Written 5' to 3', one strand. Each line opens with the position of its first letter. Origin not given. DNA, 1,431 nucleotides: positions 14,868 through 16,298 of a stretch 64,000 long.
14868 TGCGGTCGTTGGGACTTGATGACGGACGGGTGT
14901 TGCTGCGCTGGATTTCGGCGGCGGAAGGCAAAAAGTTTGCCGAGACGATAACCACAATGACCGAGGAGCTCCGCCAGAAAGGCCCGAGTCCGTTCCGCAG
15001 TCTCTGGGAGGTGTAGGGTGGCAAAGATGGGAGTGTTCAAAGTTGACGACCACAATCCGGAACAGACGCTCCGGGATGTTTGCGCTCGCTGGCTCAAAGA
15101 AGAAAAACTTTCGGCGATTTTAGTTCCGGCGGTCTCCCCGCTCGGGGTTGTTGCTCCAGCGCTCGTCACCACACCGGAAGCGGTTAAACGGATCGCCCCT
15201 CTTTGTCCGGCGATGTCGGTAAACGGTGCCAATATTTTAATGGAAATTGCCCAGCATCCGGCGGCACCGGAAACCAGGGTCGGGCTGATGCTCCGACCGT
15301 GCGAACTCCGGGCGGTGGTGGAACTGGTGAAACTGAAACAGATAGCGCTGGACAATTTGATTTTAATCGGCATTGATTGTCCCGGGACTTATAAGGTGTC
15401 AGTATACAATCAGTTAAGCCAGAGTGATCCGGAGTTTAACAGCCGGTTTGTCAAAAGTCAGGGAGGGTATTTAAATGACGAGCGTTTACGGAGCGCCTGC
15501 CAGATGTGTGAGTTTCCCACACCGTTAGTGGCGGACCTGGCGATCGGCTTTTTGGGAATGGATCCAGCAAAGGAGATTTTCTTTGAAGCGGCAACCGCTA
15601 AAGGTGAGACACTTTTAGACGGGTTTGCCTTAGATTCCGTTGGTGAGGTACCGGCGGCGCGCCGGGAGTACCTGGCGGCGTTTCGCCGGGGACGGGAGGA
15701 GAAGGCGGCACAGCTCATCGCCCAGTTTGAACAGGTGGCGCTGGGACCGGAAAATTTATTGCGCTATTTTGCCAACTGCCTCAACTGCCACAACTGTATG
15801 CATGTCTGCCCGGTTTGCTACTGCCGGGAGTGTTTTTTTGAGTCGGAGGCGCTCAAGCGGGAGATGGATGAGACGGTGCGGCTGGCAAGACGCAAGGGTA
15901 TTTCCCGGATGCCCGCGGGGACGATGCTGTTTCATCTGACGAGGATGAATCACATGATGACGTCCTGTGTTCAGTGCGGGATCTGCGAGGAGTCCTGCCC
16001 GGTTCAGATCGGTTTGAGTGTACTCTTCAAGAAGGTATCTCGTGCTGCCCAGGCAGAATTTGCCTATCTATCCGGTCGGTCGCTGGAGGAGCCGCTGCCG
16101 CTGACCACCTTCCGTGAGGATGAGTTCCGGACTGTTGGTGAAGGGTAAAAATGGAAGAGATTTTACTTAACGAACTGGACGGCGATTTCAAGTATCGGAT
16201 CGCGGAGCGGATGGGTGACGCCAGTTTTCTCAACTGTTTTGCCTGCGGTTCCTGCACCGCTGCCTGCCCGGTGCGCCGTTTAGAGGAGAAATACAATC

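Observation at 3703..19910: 16-kb translationally coupled Hdr/Flx-like supercluster: candidate NAD(P)H-linked electron-bifurcating complex with duplicated, fused subunits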

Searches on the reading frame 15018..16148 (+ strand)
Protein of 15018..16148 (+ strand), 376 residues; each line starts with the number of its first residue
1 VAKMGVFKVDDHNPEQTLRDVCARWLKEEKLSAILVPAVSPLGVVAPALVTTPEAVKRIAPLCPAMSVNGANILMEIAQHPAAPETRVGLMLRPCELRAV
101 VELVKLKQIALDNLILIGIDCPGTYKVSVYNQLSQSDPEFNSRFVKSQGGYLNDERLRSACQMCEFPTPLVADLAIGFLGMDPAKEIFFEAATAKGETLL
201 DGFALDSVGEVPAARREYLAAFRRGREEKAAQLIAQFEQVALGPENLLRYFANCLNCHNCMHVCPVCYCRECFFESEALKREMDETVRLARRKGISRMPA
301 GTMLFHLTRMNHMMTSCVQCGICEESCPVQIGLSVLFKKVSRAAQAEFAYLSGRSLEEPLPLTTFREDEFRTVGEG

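Call 4: search_protein_families(library=pfam, proteins=[window:15018-16148:+], max_evalue=0.001)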
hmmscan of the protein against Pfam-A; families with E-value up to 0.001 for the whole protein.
window:15018-16148:+ (376 aa): 5 families
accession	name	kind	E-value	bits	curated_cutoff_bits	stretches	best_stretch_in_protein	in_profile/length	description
PF04432.18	FrhB_FdhB_C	-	3.4e-07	30.7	23.3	1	87-204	3-137/150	Coenzyme F420 hydrogenase/dehydrogenase, beta subunit C terminus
PF13183.11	Fer4_8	-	1.6e-06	28.9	27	1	252-331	3-68/68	4Fe-4S dicluster domain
PF00037.32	Fer4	-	0.0002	21.5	21.1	1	315-330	6-21/24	4Fe-4S binding domain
PF12837.12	Fer4_6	-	0.00031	21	25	1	311-331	3-23/24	4Fe-4S binding domain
PF12797.12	Fer4_2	-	0.00074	19.8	24.5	0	251-266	7-22/22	4Fe-4S binding domain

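Call 6: search_protein_families(library=ncbifam, proteins=[window:15018-16148:+], max_evalue=0.00001)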
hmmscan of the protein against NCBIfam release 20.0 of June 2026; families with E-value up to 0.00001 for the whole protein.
window:15018-16148:+ (376 aa): 0 families

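Call 21: search_solved_structures(query=window:15018-16148:+, max_evalue=1, show_alignments=2)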
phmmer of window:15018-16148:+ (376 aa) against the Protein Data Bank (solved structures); distinct sequences matched with E-value up to 1: 36.
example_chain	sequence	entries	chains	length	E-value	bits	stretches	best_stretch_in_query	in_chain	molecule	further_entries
9t1s_M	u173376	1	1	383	2.5e-31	112.4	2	157-359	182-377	formate dehydrogenase (coenzyme F420)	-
8rvu_E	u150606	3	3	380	4.2e-26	95.2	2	151-359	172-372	Formate dehydrogenase, beta subunit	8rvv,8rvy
7bkb_E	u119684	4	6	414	1.4e-23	86.9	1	45-361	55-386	Formate dehydrogenase, beta subunit (F420)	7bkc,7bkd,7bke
8qby_I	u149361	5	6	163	0.0086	18.5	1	307-330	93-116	NADH-quinone oxidoreductase subunit I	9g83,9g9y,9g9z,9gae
7v2c_B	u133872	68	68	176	0.011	18.1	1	306-331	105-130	NADH dehydrogenase [ubiquinone] iron-sulfur protein 8, mitochondrial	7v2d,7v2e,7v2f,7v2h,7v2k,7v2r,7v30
5lc5_I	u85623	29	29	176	0.011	18.1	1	306-331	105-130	NADH dehydrogenase [ubiquinone] iron-sulfur protein 8, mitochondrial | Mitochondrial complex I, TYKY subunit | NADH:ubiquinone oxidoreductase core subunit S8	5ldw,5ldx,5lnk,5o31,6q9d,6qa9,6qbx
5xtb_B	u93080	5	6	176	0.012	18.1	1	306-331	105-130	NADH dehydrogenase [ubiquinone] iron-sulfur protein 8, mitochondrial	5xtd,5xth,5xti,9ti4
7zm7_I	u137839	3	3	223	0.016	17.6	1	307-331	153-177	Oxidoreductase-like protein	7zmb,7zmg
9cwt_B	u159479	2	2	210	0.016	17.6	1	306-331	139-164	NADH dehydrogenase [ubiquinone] iron-sulfur protein 8, mitochondrial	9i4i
6g2j_I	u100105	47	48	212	0.017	17.5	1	306-331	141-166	NADH dehydrogenase [ubiquinone] iron-sulfur protein 8, mitochondrial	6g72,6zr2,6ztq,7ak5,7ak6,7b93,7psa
5gpn_b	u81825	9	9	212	0.019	17.4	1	306-331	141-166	NADH dehydrogenase [ubiquinone] iron-sulfur protein 8 | NADH dehydrogenase [ubiquinone] iron-sulfur protein 8, mitochondrial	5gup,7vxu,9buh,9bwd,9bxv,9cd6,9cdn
6zk9_9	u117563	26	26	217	0.019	17.4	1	306-331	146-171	Mitochondrial complex I, TYKY subunit | Complex I-23kD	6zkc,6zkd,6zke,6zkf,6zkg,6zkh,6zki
7qsd_I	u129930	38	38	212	0.019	17.4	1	306-331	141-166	NADH dehydrogenase [ubiquinone] iron-sulfur protein 8, mitochondrial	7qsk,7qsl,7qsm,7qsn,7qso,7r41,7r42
9f5x_G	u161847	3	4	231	0.023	17.1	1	307-331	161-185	NADH:ubiquinone oxidoreductase subunit 8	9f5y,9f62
8b9z_I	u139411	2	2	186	0.024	17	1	307-331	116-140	NADH dehydrogenase (ubiquinone) 23 kDa subunit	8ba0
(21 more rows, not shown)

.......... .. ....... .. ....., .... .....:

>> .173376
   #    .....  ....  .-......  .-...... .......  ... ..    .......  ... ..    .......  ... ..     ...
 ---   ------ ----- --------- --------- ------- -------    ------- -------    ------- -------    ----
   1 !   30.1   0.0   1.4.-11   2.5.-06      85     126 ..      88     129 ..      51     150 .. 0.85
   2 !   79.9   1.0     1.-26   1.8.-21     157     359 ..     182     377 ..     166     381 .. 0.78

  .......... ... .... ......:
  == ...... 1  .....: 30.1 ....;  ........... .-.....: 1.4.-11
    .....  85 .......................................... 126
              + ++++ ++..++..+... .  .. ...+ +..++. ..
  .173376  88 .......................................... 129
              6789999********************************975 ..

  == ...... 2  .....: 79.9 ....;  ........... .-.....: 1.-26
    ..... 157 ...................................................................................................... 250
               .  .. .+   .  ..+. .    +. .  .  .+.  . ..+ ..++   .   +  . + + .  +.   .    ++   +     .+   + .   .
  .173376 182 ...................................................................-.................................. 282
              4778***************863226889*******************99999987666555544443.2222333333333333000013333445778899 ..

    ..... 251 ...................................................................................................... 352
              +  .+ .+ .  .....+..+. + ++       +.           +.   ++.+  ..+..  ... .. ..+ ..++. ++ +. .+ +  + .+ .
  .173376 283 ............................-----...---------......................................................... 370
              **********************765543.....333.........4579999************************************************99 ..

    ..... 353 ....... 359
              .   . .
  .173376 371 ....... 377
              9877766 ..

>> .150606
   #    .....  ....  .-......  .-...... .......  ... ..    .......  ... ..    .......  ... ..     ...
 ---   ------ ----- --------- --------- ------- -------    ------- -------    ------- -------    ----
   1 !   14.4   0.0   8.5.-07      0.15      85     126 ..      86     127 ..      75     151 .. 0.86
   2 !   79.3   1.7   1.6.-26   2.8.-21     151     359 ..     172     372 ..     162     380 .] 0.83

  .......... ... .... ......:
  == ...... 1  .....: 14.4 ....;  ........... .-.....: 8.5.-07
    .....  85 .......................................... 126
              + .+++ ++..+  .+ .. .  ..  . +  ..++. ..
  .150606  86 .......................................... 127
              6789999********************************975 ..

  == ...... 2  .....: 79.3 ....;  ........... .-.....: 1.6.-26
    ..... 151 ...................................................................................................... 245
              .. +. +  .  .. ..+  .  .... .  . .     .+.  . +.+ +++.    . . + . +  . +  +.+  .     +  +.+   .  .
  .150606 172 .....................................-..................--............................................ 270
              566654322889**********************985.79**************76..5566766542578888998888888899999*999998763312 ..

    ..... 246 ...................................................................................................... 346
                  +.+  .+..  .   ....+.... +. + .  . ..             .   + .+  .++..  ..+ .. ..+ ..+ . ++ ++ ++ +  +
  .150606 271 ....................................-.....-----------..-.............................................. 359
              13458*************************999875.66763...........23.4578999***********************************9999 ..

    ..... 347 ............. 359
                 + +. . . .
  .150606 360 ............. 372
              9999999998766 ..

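Call 50: list_cluster_members(proteins=[P0001, window:15027-16148:+, window:16151-16828:+, window:16821-19910:+, window:8104-10098:+, window:7250-8107:+])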
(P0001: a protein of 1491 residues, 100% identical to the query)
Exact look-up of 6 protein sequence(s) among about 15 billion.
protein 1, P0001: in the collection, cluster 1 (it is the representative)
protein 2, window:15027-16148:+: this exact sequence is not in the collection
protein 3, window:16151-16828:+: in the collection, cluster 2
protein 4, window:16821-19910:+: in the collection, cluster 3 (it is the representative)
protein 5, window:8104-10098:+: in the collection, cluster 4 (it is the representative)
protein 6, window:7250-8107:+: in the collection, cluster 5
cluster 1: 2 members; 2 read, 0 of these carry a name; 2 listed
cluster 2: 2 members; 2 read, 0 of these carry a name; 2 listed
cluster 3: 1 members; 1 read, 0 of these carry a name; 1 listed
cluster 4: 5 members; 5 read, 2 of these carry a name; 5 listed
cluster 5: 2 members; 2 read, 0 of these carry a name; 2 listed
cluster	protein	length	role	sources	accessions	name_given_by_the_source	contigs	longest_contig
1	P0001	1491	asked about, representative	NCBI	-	-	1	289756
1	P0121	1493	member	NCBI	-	-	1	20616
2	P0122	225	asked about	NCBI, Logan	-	-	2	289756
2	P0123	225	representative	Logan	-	-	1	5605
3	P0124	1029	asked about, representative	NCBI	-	-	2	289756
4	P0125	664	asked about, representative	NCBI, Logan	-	-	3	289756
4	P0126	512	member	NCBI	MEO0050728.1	MAG: CoB--CoM heterodisulfide reductase iron-sulfur subunit A family protein, partial ...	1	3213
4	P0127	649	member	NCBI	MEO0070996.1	MAG: CoB--CoM heterodisulfide reductase iron-sulfur subunit A family protein [candidate ...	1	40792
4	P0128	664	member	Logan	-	-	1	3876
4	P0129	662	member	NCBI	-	-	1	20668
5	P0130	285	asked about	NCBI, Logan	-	-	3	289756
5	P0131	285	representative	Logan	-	-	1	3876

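Call 76: find_homologous_proteins(query=window:15018-16148:+, max_evalue=1e-10)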
Query window:15018-16148:+ (376 aa): 948 proteins with E <= 1e-10 among 8000 candidates; the best 120 are listed.
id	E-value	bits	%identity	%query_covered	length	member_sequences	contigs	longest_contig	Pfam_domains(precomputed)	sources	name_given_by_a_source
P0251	8.5e-247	836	98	100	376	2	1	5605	PF04432.19,PF13183.12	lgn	-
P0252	2.9e-181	621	70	100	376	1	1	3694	PF04432.19,PF13237.12,PF13183.12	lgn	-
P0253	8.5e-176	603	69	100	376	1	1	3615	PF04432.19,PF00037.33,PF13237.12,PF13183.12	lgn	-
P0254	2.4e-168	578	72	93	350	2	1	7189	PF04432.19,PF13237.12,PF13183.12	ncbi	ncbi:MAG: Coenzyme F420 hydrogenase/dehydrogenase, beta subunit C-terminal domain [candidate divisio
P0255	2.1e-156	539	63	100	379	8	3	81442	PF04432.19,PF13237.12,PF13183.12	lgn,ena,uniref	uniref:4Fe-4S ferredoxin-type domain-containing protein n=1 Tax=candidate division WOR-3 bacterium T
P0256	4.3e-154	531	61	99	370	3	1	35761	PF04432.19,PF00037.33,PF13237.12,PF13183.12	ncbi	-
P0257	1.6e-153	529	60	98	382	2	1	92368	PF12838.13,PF13183.12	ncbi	-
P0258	2.9e-148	512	60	99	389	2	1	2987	PF13183.12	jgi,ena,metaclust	metaclust:\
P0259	5.2e-148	511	60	99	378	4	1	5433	PF04432.19,PF12838.13,PF13237.12,PF13183.12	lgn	-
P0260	8.0e-148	511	60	100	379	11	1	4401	PF04432.19,PF00037.33,PF13237.12,PF13183.12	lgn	-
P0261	3.5e-147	508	57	99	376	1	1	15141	PF04432.19,PF13183.12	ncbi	ncbi:MAG: 4Fe-4S dicluster domain-containing protein [bacterium]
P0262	3.6e-147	508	60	99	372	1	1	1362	PF04432.19,PF00037.33,PF13237.12,PF13183.12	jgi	jgi:formate dehydrogenase (coenzyme F420) beta subunit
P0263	4.1e-147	508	60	99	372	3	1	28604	PF12838.13,PF13237.12,PF13183.12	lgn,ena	-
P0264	5.9e-147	508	60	99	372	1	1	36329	PF13183.12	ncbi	-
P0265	1.0e-146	507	60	99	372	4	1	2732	PF04432.19,PF13183.12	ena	-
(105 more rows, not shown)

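Call 81: predict_structure(alignment_id=A3)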
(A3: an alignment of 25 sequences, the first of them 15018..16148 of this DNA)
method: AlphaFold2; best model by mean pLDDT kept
length: 376 residues; sequences in the alignment: 25
mean_pLDDT: 80.1   pTM: 0.82
mean pLDDT of the five models: 80.1, 79.9, 79.2, 77.6, 73.6
residues with pLDDT >= 90: 170; 70-90: 120; 50-70: 37; < 50: 49
segments of 3 or more residues with pLDDT < 50: 259-263, 270-299, 363-376
pLDDT, mean of each block of 10 residues (from residue 1): 89 95 97 93 88 92 84 69 82 93 80 93 93 88 90 93 95 97 97 95 92 96 96 89 70 60 50 34 42 41 67 79 76 84 83 83 44 35
secondary structure, 60 per line:
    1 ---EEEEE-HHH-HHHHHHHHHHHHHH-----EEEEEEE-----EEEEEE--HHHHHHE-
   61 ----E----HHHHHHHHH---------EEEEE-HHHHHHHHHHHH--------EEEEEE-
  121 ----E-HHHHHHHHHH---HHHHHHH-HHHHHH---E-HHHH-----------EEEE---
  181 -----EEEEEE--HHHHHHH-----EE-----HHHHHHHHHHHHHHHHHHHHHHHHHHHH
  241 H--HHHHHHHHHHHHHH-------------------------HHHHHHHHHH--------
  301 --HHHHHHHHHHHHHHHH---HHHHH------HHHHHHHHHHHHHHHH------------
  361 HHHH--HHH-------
elements in order: E4-8 H14-27 E33-39 E45-50 H53-58 H70-78 E88-92 H94-105 E114-119 H127-136 H140-146 H148-153 H159-162 E174-177 E186-191 H194-200 H213-241 H244-257 H283-292 H303-318 H322-326 H333-348 H361-364

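Call 83: fold_search(model_id=the predicted structure, library=pdb)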
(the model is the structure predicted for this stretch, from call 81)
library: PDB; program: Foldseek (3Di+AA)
matches with E <= 10: 483; with E <= 0.001: 20
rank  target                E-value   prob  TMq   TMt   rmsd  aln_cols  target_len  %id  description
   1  8rvu_E                1.9e-17  1.00  0.65  0.65   6.9       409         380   22  CryoEM structure of the Elp-Hdr complex of Methanothermobacter marburgensis state 2 (composite structure) (released 2025-05-14)
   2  7bkb_E                4.0e-17  1.00  0.68  0.62   7.0       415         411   20  Formate dehydrogenase - heterodisulfide reductase - formylmethanofuran dehydrogenase complex from Methanospirillum hun (released 2021-09-29)
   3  9r51_B                8.9e-10  1.00  0.48  0.62   4.8       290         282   13  Dimeric state of the F420-reducing hydrogenase from Methanothermococcus thermolithotrophicus in crystalline form 1 (released 2025-10-22)
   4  4ci0_C                5.9e-09  1.00  0.47  0.60   5.1       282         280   13  Electron cryo-microscopy of F420-reducing NiFe hydrogenase Frh (released 2014-02-26)
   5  9r52_B                9.5e-09  1.00  0.47  0.61   5.0       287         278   15  Dimeric state of the F420-reducing hydrogenase from Methanothermococcus thermolithotrophicus in crystalline form 2 (released 2025-10-22)
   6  8rja_E                1.5e-07  1.00  0.44  0.47   5.4       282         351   12  Crystal structure of the F420-reducing formylmethanofuran dehydrogenase complex from the ethanotroph Candidatus Ethano (released 2024-10-02)
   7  7npa_N                1.5e-07  1.00  0.42  0.27   6.9       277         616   15  Crystal structure of the Coenzyme F420-dependent sulfite reductase from Methanothermococcus thermolithotrophicus at 1. (released 2022-03-23)
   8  7npa_D                1.9e-07  1.00  0.44  0.28   6.6       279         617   15  Crystal structure of the Coenzyme F420-dependent sulfite reductase from Methanothermococcus thermolithotrophicus at 1. (released 2022-03-23)
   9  6qgr_B                2.5e-07  1.00  0.44  0.55   5.5       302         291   12  The F420-reducing [NiFe] hydrogenase complex from Methanosarcina barkeri at the Nia-S state (released 2019-10-23)
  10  8riu_B                3.7e-07  1.00  0.44  0.45   5.1       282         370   12  Crystal structure of the F420-reducing carbon monoxide dehydrogenase component from the ethanotroph Candidatus Ethanop (released 2024-10-02)
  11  7npa_A                4.3e-07  1.00  0.44  0.28   6.8       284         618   14  Crystal structure of the Coenzyme F420-dependent sulfite reductase from Methanothermococcus thermolithotrophicus at 1. (released 2022-03-23)
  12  7np8_A                7.8e-07  1.00  0.44  0.28   6.3       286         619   14  Crystal structure of the Coenzyme F420-dependent sulfite reductase from Methanocaldococcus jannaschii at 2.3-A resolut (released 2022-03-23)
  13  5dqr_E                9.2e-07  1.00  0.44  0.41  15.5       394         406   13  The crystal structure of Arabidopsis 7-hydroxymethyl chlorophyll a reductase (HCAR) (released 2016-04-20)
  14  5dqr_A                9.7e-07  1.00  0.42  0.38  15.5       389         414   11  The crystal structure of Arabidopsis 7-hydroxymethyl chlorophyll a reductase (HCAR) (released 2016-04-20)
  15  5dqr_C                1.1e-06  1.00  0.42  0.38  15.7       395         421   14  The crystal structure of Arabidopsis 7-hydroxymethyl chlorophyll a reductase (HCAR) (released 2016-04-20)
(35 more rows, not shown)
